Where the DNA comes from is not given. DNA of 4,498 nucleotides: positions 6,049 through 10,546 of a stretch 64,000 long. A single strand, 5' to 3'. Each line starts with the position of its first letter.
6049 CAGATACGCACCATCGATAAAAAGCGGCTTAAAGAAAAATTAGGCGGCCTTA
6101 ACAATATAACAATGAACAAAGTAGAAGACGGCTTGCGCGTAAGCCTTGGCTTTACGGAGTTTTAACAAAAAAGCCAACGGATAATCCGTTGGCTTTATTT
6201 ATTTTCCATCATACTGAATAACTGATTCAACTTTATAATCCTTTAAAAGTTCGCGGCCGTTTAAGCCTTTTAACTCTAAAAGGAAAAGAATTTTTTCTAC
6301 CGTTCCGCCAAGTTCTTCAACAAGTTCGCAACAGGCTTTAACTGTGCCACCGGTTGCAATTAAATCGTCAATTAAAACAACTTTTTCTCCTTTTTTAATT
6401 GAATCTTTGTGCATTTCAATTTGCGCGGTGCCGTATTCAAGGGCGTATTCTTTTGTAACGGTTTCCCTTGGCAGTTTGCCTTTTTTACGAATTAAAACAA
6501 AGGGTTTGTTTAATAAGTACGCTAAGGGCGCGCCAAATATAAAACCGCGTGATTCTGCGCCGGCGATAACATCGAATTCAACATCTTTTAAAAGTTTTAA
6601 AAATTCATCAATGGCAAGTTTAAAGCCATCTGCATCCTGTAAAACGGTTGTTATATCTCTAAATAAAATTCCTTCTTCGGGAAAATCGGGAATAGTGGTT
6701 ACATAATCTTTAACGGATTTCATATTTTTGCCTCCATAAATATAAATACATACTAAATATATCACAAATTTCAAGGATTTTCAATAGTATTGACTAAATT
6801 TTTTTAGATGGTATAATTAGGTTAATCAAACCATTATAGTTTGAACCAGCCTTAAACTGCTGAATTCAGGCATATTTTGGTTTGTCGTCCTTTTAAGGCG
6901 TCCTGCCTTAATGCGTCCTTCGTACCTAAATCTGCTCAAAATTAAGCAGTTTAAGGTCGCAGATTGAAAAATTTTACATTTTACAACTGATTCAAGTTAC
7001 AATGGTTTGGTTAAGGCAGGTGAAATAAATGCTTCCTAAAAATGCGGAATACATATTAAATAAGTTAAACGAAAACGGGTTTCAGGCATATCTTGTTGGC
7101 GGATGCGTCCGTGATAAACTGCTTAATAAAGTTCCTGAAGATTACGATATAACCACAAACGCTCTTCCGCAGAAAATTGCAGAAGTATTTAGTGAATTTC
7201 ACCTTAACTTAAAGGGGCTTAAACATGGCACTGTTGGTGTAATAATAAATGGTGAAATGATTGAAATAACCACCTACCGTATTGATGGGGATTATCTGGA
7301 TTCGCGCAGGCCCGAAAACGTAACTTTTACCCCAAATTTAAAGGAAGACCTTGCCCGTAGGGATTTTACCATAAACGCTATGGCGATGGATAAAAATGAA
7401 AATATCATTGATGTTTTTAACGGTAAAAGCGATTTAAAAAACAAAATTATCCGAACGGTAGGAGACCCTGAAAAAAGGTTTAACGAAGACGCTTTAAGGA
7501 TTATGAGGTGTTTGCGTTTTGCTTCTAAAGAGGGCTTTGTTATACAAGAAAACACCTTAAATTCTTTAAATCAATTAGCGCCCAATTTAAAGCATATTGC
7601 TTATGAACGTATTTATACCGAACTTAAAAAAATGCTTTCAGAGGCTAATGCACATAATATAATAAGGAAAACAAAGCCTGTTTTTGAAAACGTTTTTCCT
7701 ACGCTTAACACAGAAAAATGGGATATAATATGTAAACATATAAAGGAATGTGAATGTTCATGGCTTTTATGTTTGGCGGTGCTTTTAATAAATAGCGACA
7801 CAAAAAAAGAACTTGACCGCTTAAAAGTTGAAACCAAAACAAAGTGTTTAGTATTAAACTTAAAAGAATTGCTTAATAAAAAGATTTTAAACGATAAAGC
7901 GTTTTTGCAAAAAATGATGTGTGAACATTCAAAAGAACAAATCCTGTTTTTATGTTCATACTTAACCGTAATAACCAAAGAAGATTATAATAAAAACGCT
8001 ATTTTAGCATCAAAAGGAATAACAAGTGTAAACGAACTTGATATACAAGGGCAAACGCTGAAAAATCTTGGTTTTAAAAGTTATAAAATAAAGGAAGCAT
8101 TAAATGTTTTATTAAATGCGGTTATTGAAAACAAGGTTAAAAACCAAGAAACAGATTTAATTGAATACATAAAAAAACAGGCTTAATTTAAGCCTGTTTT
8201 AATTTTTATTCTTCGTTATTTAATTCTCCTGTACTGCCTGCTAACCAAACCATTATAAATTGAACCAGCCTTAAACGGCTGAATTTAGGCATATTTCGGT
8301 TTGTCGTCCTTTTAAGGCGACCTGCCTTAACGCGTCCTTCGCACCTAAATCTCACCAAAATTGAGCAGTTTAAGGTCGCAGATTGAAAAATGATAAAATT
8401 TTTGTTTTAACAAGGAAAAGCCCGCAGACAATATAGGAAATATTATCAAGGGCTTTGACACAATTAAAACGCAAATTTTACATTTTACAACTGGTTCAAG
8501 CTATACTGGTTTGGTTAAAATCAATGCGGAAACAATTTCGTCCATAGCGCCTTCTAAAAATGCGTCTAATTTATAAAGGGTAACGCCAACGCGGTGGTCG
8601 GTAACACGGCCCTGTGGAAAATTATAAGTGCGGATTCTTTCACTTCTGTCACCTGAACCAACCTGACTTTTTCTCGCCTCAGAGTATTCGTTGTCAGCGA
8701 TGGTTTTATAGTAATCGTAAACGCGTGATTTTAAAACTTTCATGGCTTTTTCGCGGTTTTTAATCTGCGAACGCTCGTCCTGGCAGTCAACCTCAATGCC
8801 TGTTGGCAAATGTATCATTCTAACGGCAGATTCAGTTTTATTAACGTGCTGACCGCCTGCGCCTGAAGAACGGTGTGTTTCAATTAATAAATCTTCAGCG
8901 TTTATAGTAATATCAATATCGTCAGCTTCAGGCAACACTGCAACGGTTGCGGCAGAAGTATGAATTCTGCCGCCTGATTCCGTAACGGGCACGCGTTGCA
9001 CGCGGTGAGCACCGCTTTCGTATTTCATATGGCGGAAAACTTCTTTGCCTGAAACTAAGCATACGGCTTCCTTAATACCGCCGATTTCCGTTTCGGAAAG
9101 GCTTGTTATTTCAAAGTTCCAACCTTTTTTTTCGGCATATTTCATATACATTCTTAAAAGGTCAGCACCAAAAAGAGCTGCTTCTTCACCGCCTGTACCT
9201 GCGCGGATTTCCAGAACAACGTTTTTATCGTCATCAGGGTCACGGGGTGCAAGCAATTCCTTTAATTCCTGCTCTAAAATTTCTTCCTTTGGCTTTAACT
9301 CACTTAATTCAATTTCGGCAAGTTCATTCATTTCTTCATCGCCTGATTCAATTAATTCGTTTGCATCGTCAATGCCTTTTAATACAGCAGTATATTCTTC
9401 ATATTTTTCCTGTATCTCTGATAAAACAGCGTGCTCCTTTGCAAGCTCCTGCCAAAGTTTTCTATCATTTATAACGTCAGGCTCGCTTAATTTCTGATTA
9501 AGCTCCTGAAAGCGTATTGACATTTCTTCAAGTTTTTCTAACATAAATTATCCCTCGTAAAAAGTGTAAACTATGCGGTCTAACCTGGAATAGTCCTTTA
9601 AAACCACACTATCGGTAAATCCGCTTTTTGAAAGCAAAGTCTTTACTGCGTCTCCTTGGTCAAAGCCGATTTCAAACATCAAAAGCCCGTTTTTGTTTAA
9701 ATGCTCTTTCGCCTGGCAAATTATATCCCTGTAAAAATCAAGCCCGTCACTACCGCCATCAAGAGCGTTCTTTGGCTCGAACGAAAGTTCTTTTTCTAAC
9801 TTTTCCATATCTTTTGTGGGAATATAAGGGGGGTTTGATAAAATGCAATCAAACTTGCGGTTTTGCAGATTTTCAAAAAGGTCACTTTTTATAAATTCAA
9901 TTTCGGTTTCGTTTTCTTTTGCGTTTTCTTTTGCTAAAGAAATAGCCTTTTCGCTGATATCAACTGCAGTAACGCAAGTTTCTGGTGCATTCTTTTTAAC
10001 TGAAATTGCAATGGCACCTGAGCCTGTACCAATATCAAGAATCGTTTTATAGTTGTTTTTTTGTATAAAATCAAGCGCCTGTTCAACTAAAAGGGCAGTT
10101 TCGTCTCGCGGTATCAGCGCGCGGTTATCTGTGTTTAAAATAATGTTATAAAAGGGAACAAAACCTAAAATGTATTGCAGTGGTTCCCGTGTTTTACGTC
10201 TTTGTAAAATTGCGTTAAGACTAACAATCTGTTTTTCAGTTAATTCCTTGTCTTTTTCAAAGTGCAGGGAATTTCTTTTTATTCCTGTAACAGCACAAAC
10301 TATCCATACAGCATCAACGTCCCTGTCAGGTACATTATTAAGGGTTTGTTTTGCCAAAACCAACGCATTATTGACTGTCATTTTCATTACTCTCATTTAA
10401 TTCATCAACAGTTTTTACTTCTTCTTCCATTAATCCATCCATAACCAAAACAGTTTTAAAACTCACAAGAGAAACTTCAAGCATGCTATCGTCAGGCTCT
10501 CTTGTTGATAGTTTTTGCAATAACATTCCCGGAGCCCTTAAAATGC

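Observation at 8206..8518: Element insertion rewrote the 3' end of prfA; empty-site reconstruction restores an in-frame longer RF1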

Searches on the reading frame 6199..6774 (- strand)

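Call 53: search_protein_families(library=pfam, proteins=[window:6199-6774:-], max_evalue=0.00001)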
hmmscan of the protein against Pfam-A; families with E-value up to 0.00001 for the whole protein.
window:6199-6774:- (191 aa): 1 family
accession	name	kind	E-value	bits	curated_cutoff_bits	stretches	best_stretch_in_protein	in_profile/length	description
PF00156.33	Pribosyltran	-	1.9e-15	57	26.3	1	64-163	27-121/158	Phosphoribosyl transferase domain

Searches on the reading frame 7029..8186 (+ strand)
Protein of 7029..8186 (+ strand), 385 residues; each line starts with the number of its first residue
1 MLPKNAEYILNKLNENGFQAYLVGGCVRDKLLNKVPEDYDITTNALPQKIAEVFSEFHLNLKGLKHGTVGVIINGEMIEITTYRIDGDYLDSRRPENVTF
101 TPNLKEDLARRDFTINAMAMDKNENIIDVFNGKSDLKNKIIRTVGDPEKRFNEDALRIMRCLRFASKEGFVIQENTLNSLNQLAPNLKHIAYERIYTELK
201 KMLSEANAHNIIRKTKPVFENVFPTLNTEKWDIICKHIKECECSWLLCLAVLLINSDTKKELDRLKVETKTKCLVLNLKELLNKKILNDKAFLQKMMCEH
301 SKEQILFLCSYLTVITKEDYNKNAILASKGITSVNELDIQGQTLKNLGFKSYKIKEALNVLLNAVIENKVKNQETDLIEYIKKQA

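Call 53: search_protein_families(library=pfam, proteins=[window:7029-8186:+], max_evalue=0.00001)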
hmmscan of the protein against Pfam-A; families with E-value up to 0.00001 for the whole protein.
window:7029-8186:+ (385 aa): 3 families
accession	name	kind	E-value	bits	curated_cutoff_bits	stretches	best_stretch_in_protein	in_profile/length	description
PF01743.26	PolyA_pol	-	2.9e-40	137.9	23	1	20-142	1-126/126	Poly A polymerase head domain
PF12627.12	PolyA_pol_RNAbd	-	9.8e-10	38.5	22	1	169-213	1-45/64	Probable RNA and SrmB- binding site of polymerase A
PF13735.12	tRNA_NucTran2_2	-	2.8e-07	31.1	27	1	239-380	4-148/149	tRNA nucleotidyltransferase domain 2 putative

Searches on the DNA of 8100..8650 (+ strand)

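Call 49: search_dna_similar(query=window:8244-8515:+, collection=plasmids, mode=distant, max_rows=10)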
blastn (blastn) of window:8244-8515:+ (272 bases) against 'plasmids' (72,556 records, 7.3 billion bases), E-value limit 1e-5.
No match.

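Call 72: search_dna_similar(query=window:8244-8515:+, collection=phages, mode=distant, max_rows=5)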
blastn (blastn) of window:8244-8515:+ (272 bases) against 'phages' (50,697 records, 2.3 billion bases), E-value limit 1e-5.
No match.

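Call 73: search_rna_families(source=window, start=8100, end=8650, threshold=evalue, max_evalue=1)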
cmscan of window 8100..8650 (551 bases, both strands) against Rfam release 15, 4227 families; matches with E-value up to 1: 3.
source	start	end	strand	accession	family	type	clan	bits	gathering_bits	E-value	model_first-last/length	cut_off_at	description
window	8155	8201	-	RF01096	PK-HAV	Cis-reg;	-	25.2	50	0.76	1-56/56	no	HepA virus 3'-terminal pseudoknot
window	8163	8216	-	RF02436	SpF43_sRNA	Gene; sRNA;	-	20.2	70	0.21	1-99/99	no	Streptococcus sRNA SpF43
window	8117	8207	+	RF02637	EF0408_EF0409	Gene; sRNA;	-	14.8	440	0.15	1-412/412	no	Enterococcus sRNA EF0408_EF0409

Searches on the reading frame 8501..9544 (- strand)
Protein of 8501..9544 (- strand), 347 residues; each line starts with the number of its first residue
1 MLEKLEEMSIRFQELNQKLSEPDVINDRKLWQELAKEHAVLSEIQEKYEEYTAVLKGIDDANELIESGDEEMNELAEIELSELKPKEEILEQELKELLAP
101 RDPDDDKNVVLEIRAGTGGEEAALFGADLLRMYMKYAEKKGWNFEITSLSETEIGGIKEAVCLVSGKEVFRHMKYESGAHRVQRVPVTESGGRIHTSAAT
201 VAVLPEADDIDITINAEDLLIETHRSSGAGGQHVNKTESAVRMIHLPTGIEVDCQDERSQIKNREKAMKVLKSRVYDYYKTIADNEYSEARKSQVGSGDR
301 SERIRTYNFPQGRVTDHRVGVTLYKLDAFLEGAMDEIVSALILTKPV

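Call 18: find_encoding_contigs(protein=window:8501-9544:-, flank=3000, max_places=6)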
Protein window:8501-9544:- (347 aa): 6 contigs read that carry it; 3 places shown.
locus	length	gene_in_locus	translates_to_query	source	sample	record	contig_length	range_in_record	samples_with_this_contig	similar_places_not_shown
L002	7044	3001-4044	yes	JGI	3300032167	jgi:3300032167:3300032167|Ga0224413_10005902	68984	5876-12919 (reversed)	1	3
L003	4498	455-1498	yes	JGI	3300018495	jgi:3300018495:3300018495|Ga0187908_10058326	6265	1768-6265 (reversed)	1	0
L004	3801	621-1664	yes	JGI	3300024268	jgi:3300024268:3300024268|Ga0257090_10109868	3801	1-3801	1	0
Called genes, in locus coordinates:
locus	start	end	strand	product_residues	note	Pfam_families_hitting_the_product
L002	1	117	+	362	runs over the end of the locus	PF00155:Aminotran_1_2 (weak), PF01041:DegT_DnrJ_EryC1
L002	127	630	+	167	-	PF13302:Acetyltransf_3, PF13420:Acetyltransf_4, PF00583:Acetyltransf_1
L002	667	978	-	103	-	PF06949:DUF1292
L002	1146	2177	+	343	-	PF07136:DUF1385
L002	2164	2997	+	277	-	PF17827:PrmC_N, PF05175:MTS, PF06325:PrmA, PF07669:Eco57I, PF13847:Methyltransf_31, PF08241:Methyltransf_11, PF08242:Methyltransf_12, PF13649:Methyltransf_25, +5 more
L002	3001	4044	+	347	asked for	PF03462:PCRF, PF00472:RF-1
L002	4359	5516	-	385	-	PF01743:PolyA_pol, PF12627:PolyA_pol_RNAbd, PF13735:tRNA_NucTran2_2 (weak)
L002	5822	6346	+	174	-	PF00156:Pribosyltran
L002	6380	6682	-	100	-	PF02452:PemK_toxin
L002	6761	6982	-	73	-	-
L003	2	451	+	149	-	?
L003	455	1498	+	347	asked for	PF03462:PCRF, PF00472:RF-1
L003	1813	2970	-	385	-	PF01743:PolyA_pol, PF12627:PolyA_pol_RNAbd, PF13735:tRNA_NucTran2_2 (weak)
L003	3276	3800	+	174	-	PF00156:Pribosyltran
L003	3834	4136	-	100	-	PF02452:PemK_toxin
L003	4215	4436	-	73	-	-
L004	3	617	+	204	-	?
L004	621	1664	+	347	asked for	PF03462:PCRF, PF00472:RF-1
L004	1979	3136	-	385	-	PF01743:PolyA_pol, PF12627:PolyA_pol_RNAbd, PF13735:tRNA_NucTran2_2 (weak)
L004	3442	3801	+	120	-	?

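Call 24: list_cluster_members(proteins=[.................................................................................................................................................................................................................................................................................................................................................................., window:8501-9544:-, P0001])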
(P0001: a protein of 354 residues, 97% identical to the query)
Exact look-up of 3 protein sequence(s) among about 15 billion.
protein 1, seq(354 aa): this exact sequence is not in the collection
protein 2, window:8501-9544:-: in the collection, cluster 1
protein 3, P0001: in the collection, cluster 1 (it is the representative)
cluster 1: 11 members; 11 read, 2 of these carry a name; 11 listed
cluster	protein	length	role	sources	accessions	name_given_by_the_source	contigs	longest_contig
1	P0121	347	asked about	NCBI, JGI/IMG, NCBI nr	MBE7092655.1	MAG: peptide chain release factor 1 [Clostridiales bacterium] | peptide chain release factor 1 [Clostridiales bacterium]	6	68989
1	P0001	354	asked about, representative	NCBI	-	-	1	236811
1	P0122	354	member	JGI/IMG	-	peptide chain release factor 1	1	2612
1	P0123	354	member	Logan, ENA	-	-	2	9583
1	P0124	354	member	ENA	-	-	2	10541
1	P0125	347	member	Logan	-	-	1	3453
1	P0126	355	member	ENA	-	-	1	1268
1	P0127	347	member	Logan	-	-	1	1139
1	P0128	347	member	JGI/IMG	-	-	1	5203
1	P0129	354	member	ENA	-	-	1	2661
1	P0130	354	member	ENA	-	-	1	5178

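Call 26: find_encoding_contigs(protein=P0125, flank=3000, max_places=4)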
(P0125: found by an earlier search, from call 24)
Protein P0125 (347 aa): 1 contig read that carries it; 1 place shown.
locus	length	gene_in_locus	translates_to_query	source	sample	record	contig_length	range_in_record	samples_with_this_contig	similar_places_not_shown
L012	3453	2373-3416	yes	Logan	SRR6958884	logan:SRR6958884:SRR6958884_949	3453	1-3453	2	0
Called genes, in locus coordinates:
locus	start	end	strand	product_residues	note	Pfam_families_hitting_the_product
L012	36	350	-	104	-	PF06949:DUF1292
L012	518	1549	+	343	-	PF07136:DUF1385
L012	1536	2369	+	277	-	PF17827:PrmC_N, PF05175:MTS, PF06325:PrmA, PF13847:Methyltransf_31, PF08241:Methyltransf_11, PF08242:Methyltransf_12, PF13649:Methyltransf_25, PF07669:Eco57I, +6 more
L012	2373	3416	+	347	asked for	PF03462:PCRF, PF00472:RF-1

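Call 27: find_encoding_contigs(protein=P0128, flank=3000, max_places=4)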
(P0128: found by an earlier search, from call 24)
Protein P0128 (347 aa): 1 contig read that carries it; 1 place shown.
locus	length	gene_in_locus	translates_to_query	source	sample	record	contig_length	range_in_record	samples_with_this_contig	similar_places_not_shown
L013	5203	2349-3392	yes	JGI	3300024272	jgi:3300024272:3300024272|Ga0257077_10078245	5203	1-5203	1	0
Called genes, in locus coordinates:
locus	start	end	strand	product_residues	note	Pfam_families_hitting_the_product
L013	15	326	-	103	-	PF06949:DUF1292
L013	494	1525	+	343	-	PF07136:DUF1385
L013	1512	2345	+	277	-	PF17827:PrmC_N, PF05175:MTS, PF06325:PrmA, PF07669:Eco57I, PF13847:Methyltransf_31, PF08241:Methyltransf_11, PF08242:Methyltransf_12, PF13649:Methyltransf_25, +5 more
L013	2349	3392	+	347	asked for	PF03462:PCRF, PF00472:RF-1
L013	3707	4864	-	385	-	PF01743:PolyA_pol, PF12627:PolyA_pol_RNAbd, PF13735:tRNA_NucTran2_2 (weak)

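Call 53: search_protein_families(library=pfam, proteins=[window:8501-9544:-], max_evalue=0.00001)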
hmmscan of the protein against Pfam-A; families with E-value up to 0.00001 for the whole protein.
window:8501-9544:- (347 aa): 2 families
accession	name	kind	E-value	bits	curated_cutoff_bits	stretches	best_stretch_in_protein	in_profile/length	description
PF03462.23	PCRF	-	2.5e-73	246.5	24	1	10-201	3-194/194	PCRF domain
PF00472.26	RF-1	-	3.2e-43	146.8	35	1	208-318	1-116/116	RF-1 domain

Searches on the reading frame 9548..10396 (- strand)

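Call 53: search_protein_families(library=pfam, proteins=[window:9548-10396:-], max_evalue=0.00001)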
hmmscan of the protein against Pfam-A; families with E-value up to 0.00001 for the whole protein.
window:9548-10396:- (282 aa): 13 families
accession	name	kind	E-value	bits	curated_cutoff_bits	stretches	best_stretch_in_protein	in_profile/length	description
PF05175.20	MTS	-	1.6e-24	86.9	23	1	109-204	25-122/170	Methyltransferase small domain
PF13649.12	Methyltransf_25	-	6.1e-17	62.5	27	1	119-203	1-88/97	Methyltransferase domain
PF13847.12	Methyltransf_31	-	3.4e-16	59.7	27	1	117-200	5-93/145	Methyltransferase domain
PF17827.6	PrmC_N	-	1.1e-15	58.3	23.4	1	11-78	2-71/71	PrmC N-terminal domain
PF06325.19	PrmA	-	1.4e-12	48.2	22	1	104-188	151-233/296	Ribosomal protein L11 methyltransferase (PrmA)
PF08241.18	Methyltransf_11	-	7.8e-11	42.9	21.2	1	120-188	1-67/95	Methyltransferase domain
PF07669.17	Eco57I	-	1.7e-09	38.5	25.3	1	153-241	50-132/171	Eco57I restriction-modification methylase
PF08242.18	Methyltransf_12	-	3.8e-09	37.6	30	1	120-188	1-72/98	Methyltransferase domain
PF00891.24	Methyltransf_2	-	1.7e-07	31.2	22.3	1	98-176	45-124/210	O-methyltransferase domain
PF12847.13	Methyltransf_18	-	4.4e-07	30.5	27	1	108-185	9-86/151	Methyltransferase domain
PF13489.12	Methyltransf_23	-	4.6e-07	30.1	27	1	113-242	20-117/164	Methyltransferase domain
PF01170.24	UPF0020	-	3e-06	27.5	22.3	1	102-192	48-132/197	RMKL-like, methyltransferase domain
PF03602.21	Cons_hypoth95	-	6.9e-06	26.3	24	0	115-201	41-137/182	Conserved hypothetical protein 95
